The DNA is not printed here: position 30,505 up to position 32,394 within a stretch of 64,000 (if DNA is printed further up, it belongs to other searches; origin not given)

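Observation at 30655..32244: Histidine kinase whose only sensor domain is a degenerate ABC-transporter ATPase domain, encoded right after a complete sugar ABC importer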

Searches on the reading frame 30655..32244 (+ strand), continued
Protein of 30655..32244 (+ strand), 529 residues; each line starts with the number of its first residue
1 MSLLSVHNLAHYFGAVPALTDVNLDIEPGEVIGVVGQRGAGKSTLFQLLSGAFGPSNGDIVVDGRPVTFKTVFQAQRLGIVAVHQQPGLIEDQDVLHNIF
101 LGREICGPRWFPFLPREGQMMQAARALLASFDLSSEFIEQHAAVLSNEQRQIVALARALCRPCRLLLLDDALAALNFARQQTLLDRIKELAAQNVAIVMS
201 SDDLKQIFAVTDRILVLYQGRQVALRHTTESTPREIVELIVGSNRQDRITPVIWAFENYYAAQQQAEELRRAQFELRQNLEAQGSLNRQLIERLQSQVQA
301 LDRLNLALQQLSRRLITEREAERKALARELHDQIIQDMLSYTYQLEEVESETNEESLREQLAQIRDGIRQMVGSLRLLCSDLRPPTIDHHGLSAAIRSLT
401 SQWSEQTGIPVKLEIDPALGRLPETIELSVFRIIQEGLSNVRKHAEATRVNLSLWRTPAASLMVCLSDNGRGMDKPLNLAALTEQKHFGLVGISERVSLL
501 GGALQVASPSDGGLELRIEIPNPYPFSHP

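Call 41: find_encoding_contigs(protein=P0124, flank=8000, max_places=4)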
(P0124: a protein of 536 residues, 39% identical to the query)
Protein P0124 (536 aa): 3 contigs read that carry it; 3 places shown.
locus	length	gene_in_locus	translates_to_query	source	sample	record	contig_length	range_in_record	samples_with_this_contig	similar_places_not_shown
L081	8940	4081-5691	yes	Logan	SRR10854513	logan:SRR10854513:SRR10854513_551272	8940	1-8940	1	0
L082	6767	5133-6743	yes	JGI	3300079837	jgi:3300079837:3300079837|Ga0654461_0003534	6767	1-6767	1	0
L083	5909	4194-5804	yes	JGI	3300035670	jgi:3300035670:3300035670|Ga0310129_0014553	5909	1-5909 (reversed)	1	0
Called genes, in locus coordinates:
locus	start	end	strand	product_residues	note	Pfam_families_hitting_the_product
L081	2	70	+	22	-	?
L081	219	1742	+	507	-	PF00005:ABC_tran, PF09818:ABC_ATPase (faint), PF13304:AAA_21 (faint), PF00005:ABC_tran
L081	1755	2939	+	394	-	PF02653:BPD_transp_2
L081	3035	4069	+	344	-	PF00072:Response_reg, PF00196:GerE, PF00072:Response_reg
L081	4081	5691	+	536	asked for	PF00005:ABC_tran, PF07730:HisKA_3, PF02518:HATPase_c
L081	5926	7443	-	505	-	PF00251:Glyco_hydro_32N, PF08244:Glyco_hydro_32C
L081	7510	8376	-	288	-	PF25852:DUF6242_C (faint), PF15902:Sortilin-Vps10 (faint), PF02012:BNR (faint), PF14870:PSII_BNR (weak)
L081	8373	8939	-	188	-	?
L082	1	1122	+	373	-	?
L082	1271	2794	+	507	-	PF00005:ABC_tran, PF09818:ABC_ATPase (faint), PF13304:AAA_21 (faint), PF00005:ABC_tran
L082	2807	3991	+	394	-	PF02653:BPD_transp_2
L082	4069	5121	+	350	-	PF00072:Response_reg, PF00196:GerE, PF00072:Response_reg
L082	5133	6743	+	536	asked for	PF00005:ABC_tran, PF07730:HisKA_3, PF02518:HATPase_c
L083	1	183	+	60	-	?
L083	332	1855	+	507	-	PF00005:ABC_tran, PF09818:ABC_ATPase (faint), PF13304:AAA_21 (faint), PF00005:ABC_tran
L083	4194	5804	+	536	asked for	PF00005:ABC_tran, PF07730:HisKA_3, PF02518:HATPase_c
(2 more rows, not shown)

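Call 42: find_encoding_contigs(protein=P0185, flank=8000, max_places=4)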
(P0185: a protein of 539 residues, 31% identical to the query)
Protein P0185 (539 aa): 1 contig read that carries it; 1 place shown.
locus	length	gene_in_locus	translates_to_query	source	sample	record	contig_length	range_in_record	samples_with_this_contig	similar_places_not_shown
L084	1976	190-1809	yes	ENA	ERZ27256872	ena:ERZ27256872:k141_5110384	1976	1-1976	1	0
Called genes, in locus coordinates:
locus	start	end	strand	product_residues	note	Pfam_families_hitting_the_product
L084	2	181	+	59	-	?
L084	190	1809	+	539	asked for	PF00005:ABC_tran, PF13304:AAA_21 (faint), PF07730:HisKA_3, PF02518:HATPase_c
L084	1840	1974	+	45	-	?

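Call 43: find_encoding_contigs(protein=P0140, flank=8000, max_places=4)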
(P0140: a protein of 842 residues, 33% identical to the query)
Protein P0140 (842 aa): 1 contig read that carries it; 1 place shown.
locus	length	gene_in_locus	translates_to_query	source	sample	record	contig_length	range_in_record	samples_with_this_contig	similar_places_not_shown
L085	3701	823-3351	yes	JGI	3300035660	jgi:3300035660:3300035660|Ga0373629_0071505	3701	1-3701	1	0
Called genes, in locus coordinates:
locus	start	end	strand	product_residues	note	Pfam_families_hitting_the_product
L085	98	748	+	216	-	PF00072:Response_reg, PF13384:HTH_23 (faint), PF00196:GerE, PF08281:Sigma70_r4_2 (weak)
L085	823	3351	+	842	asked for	PF00005:ABC_tran, PF08447:PAS_3, PF08447:PAS_3, PF00989:PAS, PF08448:PAS_4 (weak), PF13426:PAS_9, PF07730:HisKA_3, PF02518:HATPase_c, +1 more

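Call 51: find_homologous_proteins(query=P0185, max_evalue=1e-20)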
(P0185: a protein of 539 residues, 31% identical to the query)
Query P0185 (539 aa): 7980 proteins with E <= 1e-20 among 8000 candidates; the best 120 are listed.
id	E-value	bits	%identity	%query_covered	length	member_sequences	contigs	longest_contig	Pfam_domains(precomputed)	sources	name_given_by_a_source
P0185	0.0e+0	1152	100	100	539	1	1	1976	PF00005.34,PF07730.20,PF02518.32,PF13304.13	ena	-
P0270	1.7e-188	645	97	59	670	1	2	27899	PF13596.13,PF08447.19,PF13426.14,PF13188.14,PF12860.14,PF07730.20,PF08448.17,PF02518.32,PF00989.32,PF00072.31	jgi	jgi:PAS domain S-box-containing protein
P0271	1.0e-183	630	96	59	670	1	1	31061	PF13596.13,PF08447.19,PF13426.14,PF13188.14,PF07730.20,PF08448.17,PF02518.32,PF00989.32,PF00072.31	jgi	jgi:PAS domain S-box-containing protein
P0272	7.5e-181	620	93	59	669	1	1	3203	PF13596.13,PF08447.19,PF13426.14,PF13188.14,PF12860.14,PF07730.20,PF08448.17,PF02518.32,PF00989.32,PF00072.31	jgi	jgi:PAS domain S-box-containing protein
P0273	1.7e-180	619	92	59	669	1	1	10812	PF13596.13,PF08447.19,PF13426.14,PF13188.14,PF12860.14,PF07730.20,PF08448.17,PF02518.32,PF00989.32,PF00072.31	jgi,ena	jgi:PAS domain S-box-containing protein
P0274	2.5e-179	615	92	59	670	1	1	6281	PF13596.13,PF08447.19,PF13426.14,PF13188.14,PF12860.14,PF07730.20,PF08448.17,PF02518.32,PF00989.32,PF00072.31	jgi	jgi:PAS domain S-box-containing protein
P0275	6.5e-179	614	92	59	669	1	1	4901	PF13596.13,PF08447.19,PF13426.14,PF13188.14,PF12860.14,PF07730.20,PF08448.17,PF02518.32,PF00989.32,PF00072.31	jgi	jgi:PAS domain S-box-containing protein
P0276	7.3e-179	614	91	59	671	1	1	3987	PF13596.13,PF08447.19,PF13426.14,PF13188.14,PF12860.14,PF07730.20,PF08448.17,PF02518.32,PF00989.32,PF00072.31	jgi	jgi:PAS domain S-box-containing protein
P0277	1.3e-178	613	92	59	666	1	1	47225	PF13596.13,PF08447.19,PF13426.14,PF13188.14,PF12860.14,PF07730.20,PF08448.17,PF02518.32,PF00989.32,PF00072.31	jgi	jgi:PAS domain S-box-containing protein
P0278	2.6e-178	612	91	59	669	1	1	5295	PF13596.13,PF08447.19,PF13426.14,PF13188.14,PF12860.14,PF07730.20,PF08448.17,PF02518.32,PF00989.32,PF00072.31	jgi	jgi:PAS domain S-box-containing protein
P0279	3.2e-178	612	91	59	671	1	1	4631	PF13596.13,PF08447.19,PF13426.14,PF13188.14,PF12860.14,PF07730.20,PF08448.17,PF02518.32,PF00989.32,PF00072.31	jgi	jgi:PAS domain S-box-containing protein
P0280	7.5e-177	607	91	59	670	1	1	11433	PF08447.19,PF13426.14,PF13188.14,PF12860.14,PF07730.20,PF08448.17,PF02518.32,PF00989.32,PF00072.31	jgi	jgi:PAS domain S-box-containing protein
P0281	8.0e-177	607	91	59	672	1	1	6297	PF08447.19,PF13426.14,PF13188.14,PF12860.14,PF07730.20,PF08448.17,PF02518.32,PF00989.32,PF00072.31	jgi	jgi:PAS domain S-box-containing protein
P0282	1.0e-176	607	91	59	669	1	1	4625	PF08447.19,PF13426.14,PF13188.14,PF12860.14,PF07730.20,PF08448.17,PF02518.32,PF00989.32,PF00072.31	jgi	jgi:PAS domain S-box-containing protein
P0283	1.4e-176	606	90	59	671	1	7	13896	PF13596.13,PF08447.19,PF13426.14,PF13188.14,PF12860.14,PF07730.20,PF08448.17,PF02518.32,PF00989.32,PF00072.31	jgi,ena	jgi:PAS domain S-box-containing protein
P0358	2.6e-147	510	97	42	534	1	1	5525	PF00005.34,PF13304.13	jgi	jgi:ABC-type sugar transport system ATPase subunit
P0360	2.7e-146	506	96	42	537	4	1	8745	PF00005.34,PF13304.13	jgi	jgi:ABC-type sugar transport system ATPase subunit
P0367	1.2e-136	474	97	42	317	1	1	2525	PF00005.34,PF13304.13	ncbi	-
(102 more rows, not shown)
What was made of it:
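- One superficially similar protein, P0185, did prove to be an assembly chimera (call 51).
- Tried and rejected: Call 51 shows it is an assembly chimera: a singleton 2-kb contig whose two halves are each 97% identical to unrelated proteins.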

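Call 53: find_homologous_proteins(query=P0124, max_evalue=1e-40)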
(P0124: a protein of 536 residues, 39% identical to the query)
Query P0124 (536 aa): 1366 proteins with E <= 1e-40 among 8000 candidates; the best 120 are listed.
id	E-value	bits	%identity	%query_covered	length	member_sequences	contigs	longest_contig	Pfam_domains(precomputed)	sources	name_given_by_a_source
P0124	0.0e+0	1163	100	100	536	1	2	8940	PF00005.34,PF07730.20,PF02518.32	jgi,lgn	jgi:signal transduction histidine kinase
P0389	6.1e-285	964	83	97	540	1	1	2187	PF00005.34,PF07730.20,PF02518.32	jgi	jgi:signal transduction histidine kinase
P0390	6.0e-278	940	81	98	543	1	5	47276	PF00005.34,PF07730.20,PF02518.32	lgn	-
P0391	5.8e-243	825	71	97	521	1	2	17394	PF00005.34,PF07730.20,PF02518.32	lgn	-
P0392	1.0e-241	821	70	97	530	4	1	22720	PF00005.34,PF07730.20,PF02518.32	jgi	jgi:signal transduction histidine kinase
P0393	1.0e-237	808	70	97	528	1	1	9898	PF00005.34,PF07730.20,PF02518.32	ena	-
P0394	3.7e-235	799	69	97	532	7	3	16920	PF00005.34,PF07730.20,PF02518.32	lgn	-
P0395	2.1e-232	790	67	98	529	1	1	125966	PF00005.34,PF07730.20,PF02518.32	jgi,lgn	-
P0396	9.4e-232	788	68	97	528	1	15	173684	PF00005.34,PF07730.20,PF02518.32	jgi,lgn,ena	-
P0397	1.2e-231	788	69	97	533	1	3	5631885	PF00005.34,PF07730.20,PF02518.32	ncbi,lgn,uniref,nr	ncbi:ATP-binding cassette domain-containing protein [Phototrophicus methaneseepsis]|uniref:ATP-bindi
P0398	7.8e-231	785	69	97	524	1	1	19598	PF00005.34,PF07730.20,PF02518.32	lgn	-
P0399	1.1e-230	785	68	97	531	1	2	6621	PF00005.34,PF07730.20,PF02518.32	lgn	-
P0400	2.5e-229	780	68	97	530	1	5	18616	PF00005.34,PF07730.20,PF02518.32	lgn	-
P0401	4.0e-229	779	68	97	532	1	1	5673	PF00005.34,PF07730.20,PF02518.32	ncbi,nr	ncbi:MAG: ATP-binding cassette domain-containing protein [Anaerolineae bacterium]|nr:ATP-binding cas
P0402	4.8e-228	776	68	97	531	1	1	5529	PF00005.34,PF07730.20,PF02518.32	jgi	jgi:signal transduction histidine kinase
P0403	6.0e-225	766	69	97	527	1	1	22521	PF00005.34,PF07730.20,PF02518.32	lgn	-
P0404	9.3e-225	765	65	98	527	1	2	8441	PF00005.34,PF07730.20,PF02518.32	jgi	jgi:signal transduction histidine kinase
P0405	2.4e-224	764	67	97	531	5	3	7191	PF00005.34,PF07730.20,PF02518.32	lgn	-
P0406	4.4e-222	756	65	97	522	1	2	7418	PF00005.34,PF07730.20,PF02518.32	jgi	jgi:signal transduction histidine kinase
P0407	1.2e-221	755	65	97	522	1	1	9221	PF00005.34,PF07730.20,PF02518.32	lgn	-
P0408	1.2e-221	755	65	97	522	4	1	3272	PF00005.34,PF07730.20,PF02518.32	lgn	-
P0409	3.4e-221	753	67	97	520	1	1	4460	PF00005.34,PF07730.20,PF02518.32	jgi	jgi:signal transduction histidine kinase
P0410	4.3e-221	753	65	97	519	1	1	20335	PF00005.34,PF07730.20,PF02518.32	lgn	-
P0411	1.0e-220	752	65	96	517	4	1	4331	PF00005.34,PF07730.20,PF02518.32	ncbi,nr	ncbi:MAG TPA: histidine kinase, partial [Aggregatilineales bacterium]|nr:histidine kinase [Aggregati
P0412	1.3e-220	751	65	98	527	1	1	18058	PF00005.34,PF07730.20,PF02518.32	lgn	-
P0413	1.7e-219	748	64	97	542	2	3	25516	PF00005.34,PF07730.20,PF02518.32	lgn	-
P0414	2.3e-218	744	65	97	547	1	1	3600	PF00005.34,PF07730.20,PF02518.32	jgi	jgi:signal transduction histidine kinase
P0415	3.2e-192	658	59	97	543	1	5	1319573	PF00005.34,PF07730.20,PF02518.32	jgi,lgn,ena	-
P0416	8.8e-192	656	59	97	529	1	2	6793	PF00005.34,PF07730.20,PF02518.32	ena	-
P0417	3.6e-190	651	59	97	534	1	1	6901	PF00005.34,PF07730.20,PF02518.32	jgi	jgi:signal transduction histidine kinase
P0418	1.4e-189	649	59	97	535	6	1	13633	PF00005.34,PF07730.20,PF02518.32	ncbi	-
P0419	2.7e-189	648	59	97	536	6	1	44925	PF00005.34,PF07730.20,PF02518.32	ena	-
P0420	1.4e-188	646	57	97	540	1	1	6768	PF00005.34,PF07730.20,PF02518.32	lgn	-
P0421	5.9e-188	644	59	97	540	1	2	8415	PF00005.34,PF07730.20,PF02518.32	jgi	jgi:signal transduction histidine kinase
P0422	1.2e-187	643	59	97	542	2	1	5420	PF00005.34,PF07730.20,PF02518.32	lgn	-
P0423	1.7e-187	642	59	97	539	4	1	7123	PF00005.34,PF07730.20,PF02518.32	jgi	jgi:signal transduction histidine kinase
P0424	2.5e-187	642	58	97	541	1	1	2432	PF00005.34,PF07730.20,PF02518.32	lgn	-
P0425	1.2e-184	633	57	97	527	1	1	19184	PF00005.34,PF07730.20,PF02518.32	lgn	-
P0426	4.1e-184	631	57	97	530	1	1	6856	PF00005.34,PF07730.20,PF02518.32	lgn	-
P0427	1.1e-179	616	56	97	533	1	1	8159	PF00005.34,PF07730.20,PF02518.32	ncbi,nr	ncbi:MAG: ATP-binding cassette domain-containing protein [Anaerolineae bacterium]|nr:ATP-binding cas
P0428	9.2e-179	613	56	97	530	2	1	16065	PF00005.34,PF07730.20,PF02518.32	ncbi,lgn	-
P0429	3.4e-176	605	53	97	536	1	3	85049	PF00005.34,PF07730.20,PF02518.32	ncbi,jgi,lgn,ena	-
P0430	2.9e-172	592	53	97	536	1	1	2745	PF00005.34,PF07730.20,PF02518.32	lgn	-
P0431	1.1e-170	587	51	97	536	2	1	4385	PF00005.34,PF07730.20,PF02518.32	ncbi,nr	ncbi:MAG: ATP-binding cassette domain-containing protein [Anaerolineales bacterium]|nr:ATP-binding c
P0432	2.2e-170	586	52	97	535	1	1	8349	PF00005.34,PF07730.20,PF02518.32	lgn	-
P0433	6.6e-169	581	53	97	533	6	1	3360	PF00005.34,PF07730.20,PF02518.32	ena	-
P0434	1.0e-167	577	53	97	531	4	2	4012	PF00005.34,PF07730.20,PF02518.32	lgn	-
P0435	1.5e-167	576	51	98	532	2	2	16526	PF00005.34,PF07730.20,PF02518.32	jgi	jgi:signal transduction histidine kinase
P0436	1.4e-166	573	51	97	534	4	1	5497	PF00005.34,PF07730.20,PF02518.32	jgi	-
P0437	3.8e-166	572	51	97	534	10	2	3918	PF00005.34,PF07730.20,PF02518.32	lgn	-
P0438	6.5e-166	571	52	97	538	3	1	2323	PF00005.34,PF07730.20,PF02518.32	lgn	-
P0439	1.1e-165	570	52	96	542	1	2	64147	PF00005.34,PF07730.20,PF02518.32,PF13304.13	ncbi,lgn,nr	ncbi:MAG: ATP-binding cassette domain-containing protein [Ardenticatenaceae bacterium]|nr:ATP-bindin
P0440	3.7e-165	568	52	97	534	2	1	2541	PF00005.34,PF07730.20,PF02518.32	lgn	-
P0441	6.7e-165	568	54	90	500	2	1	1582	PF00005.34,PF07730.20,PF02518.32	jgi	jgi:signal transduction histidine kinase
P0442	1.1e-163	564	51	97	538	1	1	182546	PF00005.34,PF07730.20,PF02518.32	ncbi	-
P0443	1.8e-163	563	51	97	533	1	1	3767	PF00005.34,PF07730.20,PF02518.32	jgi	-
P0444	2.4e-163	563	50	97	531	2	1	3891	PF00005.34,PF07730.20,PF02518.32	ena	-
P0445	2.8e-163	562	51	97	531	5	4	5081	PF00005.34,PF07730.20,PF02518.32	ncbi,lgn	-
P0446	3.3e-163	562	51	97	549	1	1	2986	PF00005.34,PF07730.20,PF02518.32,PF13304.13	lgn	-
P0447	6.2e-163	561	51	96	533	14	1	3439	PF00005.34,PF07730.20,PF02518.32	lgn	-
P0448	7.2e-163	561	51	96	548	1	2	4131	PF00005.34,PF07730.20,PF02518.32,PF13304.13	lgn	-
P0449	2.6e-162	559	52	97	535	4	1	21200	PF00005.34,PF07730.20,PF02518.32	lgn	-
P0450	2.8e-162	559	50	97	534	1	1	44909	PF00005.34,PF07730.20,PF02518.32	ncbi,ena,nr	ncbi:MAG: ATP-binding cassette domain-containing protein [Candidatus Promineifilaceae bacterium]|nr:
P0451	3.0e-162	559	51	97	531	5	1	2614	PF00005.34,PF07730.20,PF02518.32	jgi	jgi:signal transduction histidine kinase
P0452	7.1e-162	558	51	97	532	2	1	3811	PF00005.34,PF07730.20,PF02518.32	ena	-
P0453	1.5e-161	557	51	97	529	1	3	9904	PF00005.34,PF07730.20,PF02518.32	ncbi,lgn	-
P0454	5.5e-161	555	51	97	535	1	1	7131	PF00005.34,PF07730.20,PF02518.32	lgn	-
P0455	5.7e-161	555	51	97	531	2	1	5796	PF00005.34,PF07730.20,PF02518.32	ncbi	-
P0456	6.4e-161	554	50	97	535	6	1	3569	PF00005.34,PF07730.20,PF02518.32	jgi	jgi:signal transduction histidine kinase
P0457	1.1e-160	554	51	96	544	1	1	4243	PF00005.34,PF07730.20,PF02518.32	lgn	-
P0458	1.6e-160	553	51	96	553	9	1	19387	PF00005.34,PF07730.20,PF02518.32,PF13304.13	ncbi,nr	ncbi:MAG: ATP-binding cassette domain-containing protein [Anaerolineales bacterium]|nr:ATP-binding c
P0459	3.6e-160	552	52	97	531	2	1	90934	PF00005.34,PF07730.20,PF02518.32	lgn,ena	-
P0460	1.1e-159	550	51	96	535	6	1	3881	PF00005.34,PF07730.20,PF02518.32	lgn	-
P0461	2.4e-159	549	50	96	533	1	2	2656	PF00005.34,PF07730.20,PF02518.32,PF13304.13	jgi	jgi:signal transduction histidine kinase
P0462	3.0e-159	549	50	97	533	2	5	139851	PF00005.34,PF07730.20,PF02518.32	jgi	jgi:signal transduction histidine kinase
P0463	3.7e-159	549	51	97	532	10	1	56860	PF00005.34,PF07730.20,PF02518.32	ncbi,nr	ncbi:MAG: ATP-binding cassette domain-containing protein [Ardenticatenaceae bacterium]|nr:ATP-bindin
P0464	5.3e-159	548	51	97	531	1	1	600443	PF00005.34,PF07730.20,PF02518.32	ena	-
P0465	7.0e-159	548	51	97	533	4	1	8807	PF00005.34,PF07730.20,PF02518.32,PF13304.13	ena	-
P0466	9.3e-159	547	52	97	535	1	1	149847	PF00005.34,PF07730.20,PF02518.32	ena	-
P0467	9.5e-159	547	50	96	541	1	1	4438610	PF00005.34,PF07730.20,PF02518.32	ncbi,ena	-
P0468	1.2e-158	547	50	97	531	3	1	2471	PF00005.34,PF07730.20,PF02518.32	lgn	-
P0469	1.2e-158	547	50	97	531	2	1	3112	PF00005.34,PF07730.20,PF02518.32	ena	-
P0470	3.6e-158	545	50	97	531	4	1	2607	PF00005.34,PF07730.20,PF02518.32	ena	-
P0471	5.1e-158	545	51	96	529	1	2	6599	PF00005.34,PF07730.20,PF02518.32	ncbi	-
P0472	5.6e-158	545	50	97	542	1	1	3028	PF00005.34,PF07730.20,PF02518.32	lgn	-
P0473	5.8e-158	545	51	92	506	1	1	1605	PF00005.34,PF07730.20,PF02518.32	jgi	-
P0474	1.2e-157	544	50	97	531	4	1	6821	PF00005.34,PF07730.20,PF02518.32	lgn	-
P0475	1.2e-157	544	50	97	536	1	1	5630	PF00005.34,PF07730.20,PF02518.32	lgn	-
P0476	1.2e-157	544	51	96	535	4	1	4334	PF00005.34,PF07730.20,PF02518.32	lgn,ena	-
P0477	2.4e-157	543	50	97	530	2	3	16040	PF00005.34,PF07730.20,PF02518.32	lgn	-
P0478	4.7e-157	542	52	96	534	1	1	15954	PF00005.34,PF07730.20,PF02518.32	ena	-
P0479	4.8e-157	542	50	97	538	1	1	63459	PF00005.34,PF07730.20,PF02518.32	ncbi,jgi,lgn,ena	-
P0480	7.0e-157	541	50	97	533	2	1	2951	PF00005.34,PF07730.20,PF02518.32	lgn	-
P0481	7.3e-157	541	51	97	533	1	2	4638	PF00005.34,PF07730.20,PF02518.32,PF13304.13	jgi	jgi:signal transduction histidine kinase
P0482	7.7e-157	541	50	96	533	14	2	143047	PF00005.34,PF07730.20,PF02518.32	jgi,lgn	jgi:signal transduction histidine kinase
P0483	1.1e-156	541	51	97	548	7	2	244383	PF00005.34,PF07730.20,PF02518.32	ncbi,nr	ncbi:MAG: ATP-binding cassette domain-containing protein [Anaerolineae bacterium]|nr:ATP-binding cas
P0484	1.9e-156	540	49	97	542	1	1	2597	PF00005.34,PF07730.20,PF02518.32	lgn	-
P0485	2.6e-156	539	50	97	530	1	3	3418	PF00005.34,PF07730.20,PF02518.32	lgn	-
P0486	2.9e-156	539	49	97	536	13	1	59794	PF00005.34,PF07730.20,PF02518.32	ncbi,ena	-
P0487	4.0e-156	539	50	96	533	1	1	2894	PF00005.34,PF07730.20,PF02518.32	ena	-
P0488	5.8e-156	538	51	97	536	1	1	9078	PF00005.34,PF07730.20,PF02518.32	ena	-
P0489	9.1e-156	537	49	97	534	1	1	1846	PF00005.34,PF07730.20,PF02518.32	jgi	jgi:signal transduction histidine kinase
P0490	9.2e-156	537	50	96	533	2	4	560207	PF00005.34,PF07730.20,PF02518.32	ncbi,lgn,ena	-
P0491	9.7e-156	537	49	97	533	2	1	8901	PF00005.34,PF07730.20,PF02518.32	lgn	-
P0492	1.0e-155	537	49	97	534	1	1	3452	PF00005.34,PF07730.20,PF02518.32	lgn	-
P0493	1.9e-155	536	49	97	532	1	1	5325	PF00005.34,PF07730.20,PF02518.32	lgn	-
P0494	2.1e-155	536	50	97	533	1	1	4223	PF00005.34,PF07730.20,PF02518.32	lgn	-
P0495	2.6e-155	536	50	97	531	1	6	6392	PF00005.34,PF07730.20,PF02518.32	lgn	-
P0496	2.7e-155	536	50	97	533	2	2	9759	PF00005.34,PF07730.20,PF02518.32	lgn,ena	-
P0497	4.9e-155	535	50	96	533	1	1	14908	PF00005.34,PF07730.20,PF02518.32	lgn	-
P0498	5.5e-155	535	50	96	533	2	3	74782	PF00005.34,PF07730.20,PF02518.32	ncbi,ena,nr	ncbi:MAG: histidine kinase [Anaerolineaceae bacterium]|nr:histidine kinase [Anaerolineaceae bacteriu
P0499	7.1e-155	535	49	97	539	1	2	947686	PF00005.34,PF07730.20,PF02518.32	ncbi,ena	-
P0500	4.5e-154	532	48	97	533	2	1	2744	PF00005.34,PF07730.20,PF02518.32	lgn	-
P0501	5.1e-154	532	49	97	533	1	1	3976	PF00005.34,PF07730.20,PF02518.32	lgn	-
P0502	8.3e-154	531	50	97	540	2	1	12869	PF00005.34,PF07730.20,PF02518.32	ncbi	-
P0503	9.4e-154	531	49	97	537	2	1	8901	PF00005.34,PF07730.20,PF02518.32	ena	-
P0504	1.4e-153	530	48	97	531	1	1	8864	PF00005.34,PF07730.20,PF02518.32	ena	-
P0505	1.5e-153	530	48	98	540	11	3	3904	PF00005.34,PF07730.20,PF02518.32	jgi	jgi:signal transduction histidine kinase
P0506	1.7e-153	530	48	96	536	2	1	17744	PF00005.34,PF07730.20,PF02518.32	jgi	jgi:signal transduction histidine kinase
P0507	3.6e-153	529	49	96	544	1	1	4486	PF00005.34,PF07730.20,PF02518.32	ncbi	-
